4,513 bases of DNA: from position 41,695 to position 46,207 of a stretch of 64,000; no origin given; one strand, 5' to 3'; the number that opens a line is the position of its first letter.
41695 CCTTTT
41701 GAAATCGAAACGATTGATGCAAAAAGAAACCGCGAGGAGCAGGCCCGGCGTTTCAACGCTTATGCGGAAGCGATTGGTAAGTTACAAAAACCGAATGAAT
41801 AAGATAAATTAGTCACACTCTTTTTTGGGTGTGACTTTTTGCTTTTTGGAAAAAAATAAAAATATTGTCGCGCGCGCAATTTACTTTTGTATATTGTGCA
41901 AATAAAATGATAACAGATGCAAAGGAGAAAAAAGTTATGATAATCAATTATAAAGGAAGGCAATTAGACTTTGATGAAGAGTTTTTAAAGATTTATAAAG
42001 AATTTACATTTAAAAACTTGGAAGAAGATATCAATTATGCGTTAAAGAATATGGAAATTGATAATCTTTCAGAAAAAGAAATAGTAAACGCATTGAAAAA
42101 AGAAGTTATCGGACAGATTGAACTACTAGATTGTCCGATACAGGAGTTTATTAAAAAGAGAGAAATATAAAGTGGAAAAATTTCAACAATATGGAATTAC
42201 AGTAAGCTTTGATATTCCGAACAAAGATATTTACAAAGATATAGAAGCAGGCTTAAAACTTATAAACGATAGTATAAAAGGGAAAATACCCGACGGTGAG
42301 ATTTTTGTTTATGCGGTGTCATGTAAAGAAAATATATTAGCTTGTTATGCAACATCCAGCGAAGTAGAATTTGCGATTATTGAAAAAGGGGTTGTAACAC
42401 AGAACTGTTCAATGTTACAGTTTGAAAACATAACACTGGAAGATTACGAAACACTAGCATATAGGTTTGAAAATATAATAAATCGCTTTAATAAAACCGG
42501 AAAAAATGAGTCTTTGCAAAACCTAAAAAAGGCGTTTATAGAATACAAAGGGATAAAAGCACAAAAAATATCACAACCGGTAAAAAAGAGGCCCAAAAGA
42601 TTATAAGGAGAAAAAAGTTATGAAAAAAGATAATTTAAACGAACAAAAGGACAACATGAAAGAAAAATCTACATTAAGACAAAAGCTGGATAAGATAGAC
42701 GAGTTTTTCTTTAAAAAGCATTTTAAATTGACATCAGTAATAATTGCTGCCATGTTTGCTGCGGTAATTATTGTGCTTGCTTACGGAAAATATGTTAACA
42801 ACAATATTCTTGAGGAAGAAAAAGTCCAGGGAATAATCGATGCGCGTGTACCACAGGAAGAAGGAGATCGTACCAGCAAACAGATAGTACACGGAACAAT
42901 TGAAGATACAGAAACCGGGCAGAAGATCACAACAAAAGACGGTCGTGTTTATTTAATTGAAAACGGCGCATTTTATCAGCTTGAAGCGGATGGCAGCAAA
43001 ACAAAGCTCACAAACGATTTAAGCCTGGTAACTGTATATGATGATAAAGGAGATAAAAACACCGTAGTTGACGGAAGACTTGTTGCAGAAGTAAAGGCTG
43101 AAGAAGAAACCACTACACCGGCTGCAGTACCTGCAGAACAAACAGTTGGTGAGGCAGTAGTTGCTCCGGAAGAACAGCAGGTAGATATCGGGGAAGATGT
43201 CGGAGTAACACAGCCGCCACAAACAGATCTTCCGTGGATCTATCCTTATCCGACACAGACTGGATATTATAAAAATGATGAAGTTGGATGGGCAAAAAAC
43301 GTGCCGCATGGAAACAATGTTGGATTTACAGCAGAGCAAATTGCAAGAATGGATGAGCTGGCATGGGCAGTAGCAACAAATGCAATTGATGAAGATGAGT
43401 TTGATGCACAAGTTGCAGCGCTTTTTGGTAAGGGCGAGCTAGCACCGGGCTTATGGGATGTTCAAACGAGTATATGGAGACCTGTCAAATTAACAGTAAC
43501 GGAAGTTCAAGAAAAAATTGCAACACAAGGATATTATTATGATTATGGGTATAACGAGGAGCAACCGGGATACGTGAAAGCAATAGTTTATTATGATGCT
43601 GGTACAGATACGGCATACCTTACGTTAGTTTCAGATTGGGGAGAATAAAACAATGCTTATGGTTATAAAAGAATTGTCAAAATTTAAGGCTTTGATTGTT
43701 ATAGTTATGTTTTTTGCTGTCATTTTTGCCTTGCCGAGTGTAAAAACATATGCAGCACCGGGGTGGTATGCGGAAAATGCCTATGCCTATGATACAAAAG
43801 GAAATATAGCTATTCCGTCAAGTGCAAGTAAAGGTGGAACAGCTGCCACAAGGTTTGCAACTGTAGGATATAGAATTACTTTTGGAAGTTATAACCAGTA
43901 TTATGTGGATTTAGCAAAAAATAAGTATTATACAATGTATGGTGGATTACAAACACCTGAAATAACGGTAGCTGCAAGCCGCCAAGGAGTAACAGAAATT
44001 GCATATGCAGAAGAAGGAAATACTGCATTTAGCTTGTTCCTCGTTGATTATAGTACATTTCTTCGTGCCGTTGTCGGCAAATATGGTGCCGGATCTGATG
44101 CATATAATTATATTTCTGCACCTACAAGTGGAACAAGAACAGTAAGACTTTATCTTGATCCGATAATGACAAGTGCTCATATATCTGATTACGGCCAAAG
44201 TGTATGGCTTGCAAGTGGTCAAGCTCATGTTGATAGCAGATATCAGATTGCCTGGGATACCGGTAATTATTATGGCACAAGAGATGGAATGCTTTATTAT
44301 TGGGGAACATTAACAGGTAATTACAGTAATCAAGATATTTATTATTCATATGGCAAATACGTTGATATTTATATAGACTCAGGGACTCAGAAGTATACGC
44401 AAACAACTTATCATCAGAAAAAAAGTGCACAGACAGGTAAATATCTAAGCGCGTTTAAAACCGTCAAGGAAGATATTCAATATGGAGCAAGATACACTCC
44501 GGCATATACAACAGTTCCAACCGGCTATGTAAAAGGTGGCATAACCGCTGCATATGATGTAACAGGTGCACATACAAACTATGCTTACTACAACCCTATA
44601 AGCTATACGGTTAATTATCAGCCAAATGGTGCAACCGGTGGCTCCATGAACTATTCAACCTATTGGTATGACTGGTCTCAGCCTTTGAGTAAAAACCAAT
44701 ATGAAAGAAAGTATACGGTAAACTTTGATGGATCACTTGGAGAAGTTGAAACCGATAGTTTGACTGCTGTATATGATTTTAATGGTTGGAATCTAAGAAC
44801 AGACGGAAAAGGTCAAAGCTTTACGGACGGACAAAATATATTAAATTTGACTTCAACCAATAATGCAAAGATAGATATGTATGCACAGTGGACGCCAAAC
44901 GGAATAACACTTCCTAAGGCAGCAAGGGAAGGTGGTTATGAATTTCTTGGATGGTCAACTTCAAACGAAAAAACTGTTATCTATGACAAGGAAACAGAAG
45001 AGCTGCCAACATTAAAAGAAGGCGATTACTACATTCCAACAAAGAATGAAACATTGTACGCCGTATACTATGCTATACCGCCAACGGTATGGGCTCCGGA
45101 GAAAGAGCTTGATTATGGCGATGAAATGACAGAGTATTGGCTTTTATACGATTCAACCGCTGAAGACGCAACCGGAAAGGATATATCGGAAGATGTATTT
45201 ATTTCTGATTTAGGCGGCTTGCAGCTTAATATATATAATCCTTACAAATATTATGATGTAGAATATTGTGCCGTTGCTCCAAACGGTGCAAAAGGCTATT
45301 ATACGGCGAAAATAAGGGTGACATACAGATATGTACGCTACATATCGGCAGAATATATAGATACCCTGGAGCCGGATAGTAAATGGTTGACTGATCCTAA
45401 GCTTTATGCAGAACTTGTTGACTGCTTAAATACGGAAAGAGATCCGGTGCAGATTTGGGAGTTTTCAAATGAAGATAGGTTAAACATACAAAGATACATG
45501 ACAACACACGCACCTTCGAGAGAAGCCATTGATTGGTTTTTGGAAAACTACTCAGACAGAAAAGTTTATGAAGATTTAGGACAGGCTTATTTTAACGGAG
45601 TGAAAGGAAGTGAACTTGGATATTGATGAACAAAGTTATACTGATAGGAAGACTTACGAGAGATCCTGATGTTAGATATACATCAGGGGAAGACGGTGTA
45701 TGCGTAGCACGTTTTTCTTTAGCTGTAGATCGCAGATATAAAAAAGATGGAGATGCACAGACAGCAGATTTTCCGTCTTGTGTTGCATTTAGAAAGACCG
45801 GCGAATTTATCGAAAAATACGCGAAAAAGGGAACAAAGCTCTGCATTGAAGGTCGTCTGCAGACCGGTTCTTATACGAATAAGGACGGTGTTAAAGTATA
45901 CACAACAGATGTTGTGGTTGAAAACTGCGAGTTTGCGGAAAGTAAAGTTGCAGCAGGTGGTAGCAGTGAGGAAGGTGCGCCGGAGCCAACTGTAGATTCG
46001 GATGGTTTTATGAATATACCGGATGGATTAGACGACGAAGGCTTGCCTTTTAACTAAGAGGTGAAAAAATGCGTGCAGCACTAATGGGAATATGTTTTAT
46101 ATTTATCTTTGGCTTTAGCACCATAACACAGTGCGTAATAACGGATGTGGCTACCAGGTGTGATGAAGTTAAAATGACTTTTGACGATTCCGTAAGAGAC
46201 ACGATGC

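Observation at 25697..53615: Six copies of a conserved promoter module with a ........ core at a fixed 32-bp distance from the -10 box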

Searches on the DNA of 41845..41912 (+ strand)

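Call 76: search_dna_similar(query=window:41845-41912:+, collection=plasmids, mode=distant, max_evalue=10, max_rows=15)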
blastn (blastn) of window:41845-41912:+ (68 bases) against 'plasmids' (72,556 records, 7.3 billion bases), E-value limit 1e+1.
Records with a match: 5; places in all: 5; records where one place covers at least 80% of the query: 0.
Best place of each record, by identity: 95-99% 2; 90-95% 1; 80-90% 2.
By first word of the organism name: Bacillus 2; Staphylococcus 1; Priestia 1; Photobacterium 1.
By predicted mobility (MOB-suite, as given by PLSDB): non-mobilizable 4; mobilizable 1.
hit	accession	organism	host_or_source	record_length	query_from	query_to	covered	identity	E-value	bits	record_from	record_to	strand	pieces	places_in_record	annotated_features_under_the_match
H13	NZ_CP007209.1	Staphylococcus xylosus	Animal faecal matter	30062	1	29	43%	86.2%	6e+0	36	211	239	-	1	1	none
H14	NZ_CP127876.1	Priestia megaterium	Single bacterial isolate,soil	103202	36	64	43%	86.2%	6e+0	36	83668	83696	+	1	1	none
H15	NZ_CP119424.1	Photobacterium sp. DA100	-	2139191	40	63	35%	91.7%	6e+0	36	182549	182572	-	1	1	none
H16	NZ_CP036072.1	Bacillus wiedmannii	cell culture,soil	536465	42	63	32%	95.5%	6e+0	37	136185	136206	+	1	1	DUF2460 domain-containing protein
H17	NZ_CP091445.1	Bacillus cereus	Moringa oleifera,whole organism,root ...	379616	42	63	32%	95.5%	6e+0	37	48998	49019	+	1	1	DUF2460 domain-containing protein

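Call 77: search_dna_similar(query=window:41845-41912:+, collection=phages, mode=distant, max_evalue=10, max_rows=15)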
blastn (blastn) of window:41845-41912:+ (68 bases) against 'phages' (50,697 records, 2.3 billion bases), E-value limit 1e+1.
Records with a match: 18; places in all: 18; records where one place covers at least 80% of the query: 0.
Best place of each record, by identity: 95-99% 3; 90-95% 6; 80-90% 4; 60-80% 5.
By first word of the organism name: Cellulophaga 5; Flavobacterium 4; Bacteriophage 2; Caudoviricetes 2; Bacillus 2; Clostridium 2; Pseudoalteromonas 1.
By host as written in the record: Flavobacterium sp. LMO8 4; Cellulophaga sp. HaHa_2_1 3; Cellulophaga baltica #19 2; Methanobacteriales 2; Bacillus cereus 2; Clostridium botulinum type C strain C-Stockholm 2; Pseudoalteromonas phenolica 1; - 1; and 1 more.
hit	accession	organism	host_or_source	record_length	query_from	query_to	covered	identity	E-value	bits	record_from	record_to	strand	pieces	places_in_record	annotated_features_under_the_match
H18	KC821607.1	Cellulophaga phage phi19:1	Cellulophaga baltica #19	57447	9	51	63%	79.1%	5e-1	38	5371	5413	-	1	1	none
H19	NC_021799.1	Cellulophaga phage phi19:1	Cellulophaga baltica #19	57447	9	51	63%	79.1%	5e-1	38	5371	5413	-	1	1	none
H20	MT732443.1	Cellulophaga phage Nekkels_1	Cellulophaga sp. HaHa_2_1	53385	9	51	63%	76.7%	6e+0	34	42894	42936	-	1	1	none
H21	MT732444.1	Cellulophaga phage Nekkels_2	Cellulophaga sp. HaHa_2_1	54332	9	51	63%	76.7%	6e+0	34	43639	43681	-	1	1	none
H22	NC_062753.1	Cellulophaga phage Nekkels_1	Cellulophaga sp. HaHa_2_1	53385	9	51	63%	76.7%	6e+0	34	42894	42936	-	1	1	none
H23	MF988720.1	Pseudoalteromonas phage J2-1_QLiu-2017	Pseudoalteromonas phenolica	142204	34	64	46%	83.9%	6e+0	35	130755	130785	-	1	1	hypothetical protein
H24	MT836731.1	Bacteriophage sp.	human fecal samples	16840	36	62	40%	89.3%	6e+0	35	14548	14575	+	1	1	record has no annotation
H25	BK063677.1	Caudoviricetes sp. vir080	Methanobacteriales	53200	34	61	41%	85.7%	6e+0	34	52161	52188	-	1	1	hypothetical protein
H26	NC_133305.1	Caudoviricetes sp. vir080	Methanobacteriales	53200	34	61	41%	85.7%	6e+0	34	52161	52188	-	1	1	hypothetical protein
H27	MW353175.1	Flavobacterium phage vB_FspM_immuto_2-6A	Flavobacterium sp. LMO8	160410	31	54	35%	91.7%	2e+0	36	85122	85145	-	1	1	hypothetical protein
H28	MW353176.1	Flavobacterium phage vB_FspM_immuto_3-5A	Flavobacterium sp. LMO8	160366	31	54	35%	91.7%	2e+0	36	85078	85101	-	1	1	hypothetical protein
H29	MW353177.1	Flavobacterium phage vB_FspM_immuto_13-6C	Flavobacterium sp. LMO8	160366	31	54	35%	91.7%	2e+0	36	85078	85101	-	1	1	hypothetical protein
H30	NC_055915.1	Flavobacterium phage vB_FspM_immuto_2-6A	Flavobacterium sp. LMO8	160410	31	54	35%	91.7%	2e+0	36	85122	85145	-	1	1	hypothetical protein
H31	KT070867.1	Bacillus phage PBC2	Bacillus cereus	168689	37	59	34%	91.3%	6e+0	34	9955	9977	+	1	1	none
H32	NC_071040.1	Bacillus phage PBC2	Bacillus cereus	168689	37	59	34%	91.3%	6e+0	34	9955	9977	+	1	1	none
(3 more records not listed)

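Call 78: get_annotated_region(hit=H18, flank=1500)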
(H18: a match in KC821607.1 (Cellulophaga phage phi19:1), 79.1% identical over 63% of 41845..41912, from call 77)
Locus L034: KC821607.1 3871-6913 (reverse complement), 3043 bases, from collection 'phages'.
description: Cellulophaga phage phi19:1, complete genome.
organism: Cellulophaga phage phi19:1 (NCBI taxid 1327970)
taxonomy: Viruses; Duplodnaviria; Heunggongvirae; Uroviricota; Caudoviricetes; Assiduviridae; Cellubavirus; Cellubavirus phi19una
host: Cellulophaga baltica #19; source: seawater; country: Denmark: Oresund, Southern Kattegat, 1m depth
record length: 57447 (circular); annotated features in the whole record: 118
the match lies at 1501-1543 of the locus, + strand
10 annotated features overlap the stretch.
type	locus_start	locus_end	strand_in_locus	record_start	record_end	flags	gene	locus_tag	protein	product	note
CDS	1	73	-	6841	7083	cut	-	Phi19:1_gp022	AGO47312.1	hypothetical protein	-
CDS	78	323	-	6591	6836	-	-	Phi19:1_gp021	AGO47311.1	hypothetical protein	-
CDS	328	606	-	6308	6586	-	-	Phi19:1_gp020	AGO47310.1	hypothetical protein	-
CDS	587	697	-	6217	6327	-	-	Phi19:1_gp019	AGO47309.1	hypothetical protein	-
CDS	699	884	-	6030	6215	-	-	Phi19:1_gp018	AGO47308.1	hypothetical protein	-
CDS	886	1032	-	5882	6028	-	-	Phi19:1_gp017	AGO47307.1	hypothetical protein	-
CDS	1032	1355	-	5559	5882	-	-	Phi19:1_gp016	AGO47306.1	hypothetical protein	-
CDS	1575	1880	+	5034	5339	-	-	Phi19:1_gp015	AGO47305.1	hypothetical protein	-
CDS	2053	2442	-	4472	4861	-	-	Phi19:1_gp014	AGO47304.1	hypothetical protein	-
CDS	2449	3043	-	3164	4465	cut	-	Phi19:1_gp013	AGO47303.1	hypothetical protein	-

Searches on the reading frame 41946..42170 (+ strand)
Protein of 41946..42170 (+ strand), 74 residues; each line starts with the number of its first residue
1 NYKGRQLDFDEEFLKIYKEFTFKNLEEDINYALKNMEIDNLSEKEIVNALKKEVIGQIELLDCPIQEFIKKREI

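Call 16: search_protein_families(library=pfam, proteins=[window:41946-42170:+], max_evalue=0.01)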
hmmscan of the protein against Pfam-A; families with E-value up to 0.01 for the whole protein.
window:41946-42170:+ (74 aa): 0 families

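Call 48: search_protein_families(library=ncbifam, proteins=[window:41946-42170:+], max_evalue=1)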
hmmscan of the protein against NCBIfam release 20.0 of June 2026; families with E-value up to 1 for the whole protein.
window:41946-42170:+ (74 aa): 0 families

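Call 49: search_protein_families(library=phrogs, proteins=[window:41946-42170:+], max_evalue=0.1)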
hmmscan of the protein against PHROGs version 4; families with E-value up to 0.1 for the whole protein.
window:41946-42170:+ (74 aa): 0 families

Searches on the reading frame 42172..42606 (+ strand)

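Call 16: search_protein_families(library=pfam, proteins=[window:42172-42606:+], max_evalue=0.01)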
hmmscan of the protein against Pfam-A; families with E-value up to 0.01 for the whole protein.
window:42172-42606:+ (144 aa): 0 families

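Call 48: search_protein_families(library=ncbifam, proteins=[window:42172-42606:+], max_evalue=1)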
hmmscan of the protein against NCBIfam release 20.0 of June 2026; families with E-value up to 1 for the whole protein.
window:42172-42606:+ (144 aa): 0 families

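Call 49: search_protein_families(library=phrogs, proteins=[window:42172-42606:+], max_evalue=0.1)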
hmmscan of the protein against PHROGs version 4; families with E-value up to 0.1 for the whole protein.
window:42172-42606:+ (144 aa): 2 families
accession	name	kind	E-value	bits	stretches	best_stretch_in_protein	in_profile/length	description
phrog_29038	-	unknown function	0.054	13.6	1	44-101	213-267/289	-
phrog_30205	-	unknown function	0.071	14.1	0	93-126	51-84/126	-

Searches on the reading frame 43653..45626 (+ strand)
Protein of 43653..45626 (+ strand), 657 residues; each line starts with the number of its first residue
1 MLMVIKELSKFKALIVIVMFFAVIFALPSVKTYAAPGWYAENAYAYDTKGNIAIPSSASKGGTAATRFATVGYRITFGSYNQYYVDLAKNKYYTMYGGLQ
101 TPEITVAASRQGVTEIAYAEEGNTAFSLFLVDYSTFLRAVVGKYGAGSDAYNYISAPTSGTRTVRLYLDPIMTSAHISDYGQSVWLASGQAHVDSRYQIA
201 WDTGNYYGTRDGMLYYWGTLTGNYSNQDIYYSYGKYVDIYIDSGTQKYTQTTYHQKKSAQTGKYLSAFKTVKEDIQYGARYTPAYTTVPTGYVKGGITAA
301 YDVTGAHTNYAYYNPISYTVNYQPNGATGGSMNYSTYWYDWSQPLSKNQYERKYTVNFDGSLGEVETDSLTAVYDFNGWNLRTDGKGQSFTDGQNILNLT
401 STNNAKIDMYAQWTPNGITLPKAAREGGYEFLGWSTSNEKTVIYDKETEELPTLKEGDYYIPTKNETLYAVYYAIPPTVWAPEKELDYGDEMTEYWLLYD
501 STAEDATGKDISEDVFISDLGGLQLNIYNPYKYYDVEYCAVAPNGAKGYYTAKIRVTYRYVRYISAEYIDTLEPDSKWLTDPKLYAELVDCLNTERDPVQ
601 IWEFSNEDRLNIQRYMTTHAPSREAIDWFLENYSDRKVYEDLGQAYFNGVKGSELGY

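Call 16: search_protein_families(library=pfam, proteins=[window:43653-45626:+], max_evalue=0.01)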
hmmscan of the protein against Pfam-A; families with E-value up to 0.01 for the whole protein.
window:43653-45626:+ (657 aa): 1 family
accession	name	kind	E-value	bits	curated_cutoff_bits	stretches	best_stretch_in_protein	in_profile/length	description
PF09479.16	Flg_new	-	0.0021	18.5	27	1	418-470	22-64/65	Listeria-Bacteroides repeat domain (List_Bact_rpt)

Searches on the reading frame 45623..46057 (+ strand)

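Call 16: search_protein_families(library=pfam, proteins=[window:45623-46057:+], max_evalue=0.01)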
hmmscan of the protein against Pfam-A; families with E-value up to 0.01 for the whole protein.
window:45623-46057:+ (144 aa): 1 family
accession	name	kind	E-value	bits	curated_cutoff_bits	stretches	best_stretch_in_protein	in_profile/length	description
PF00436.31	SSB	-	4.2e-30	104.3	26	1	2-104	1-103/104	Single-strand binding protein family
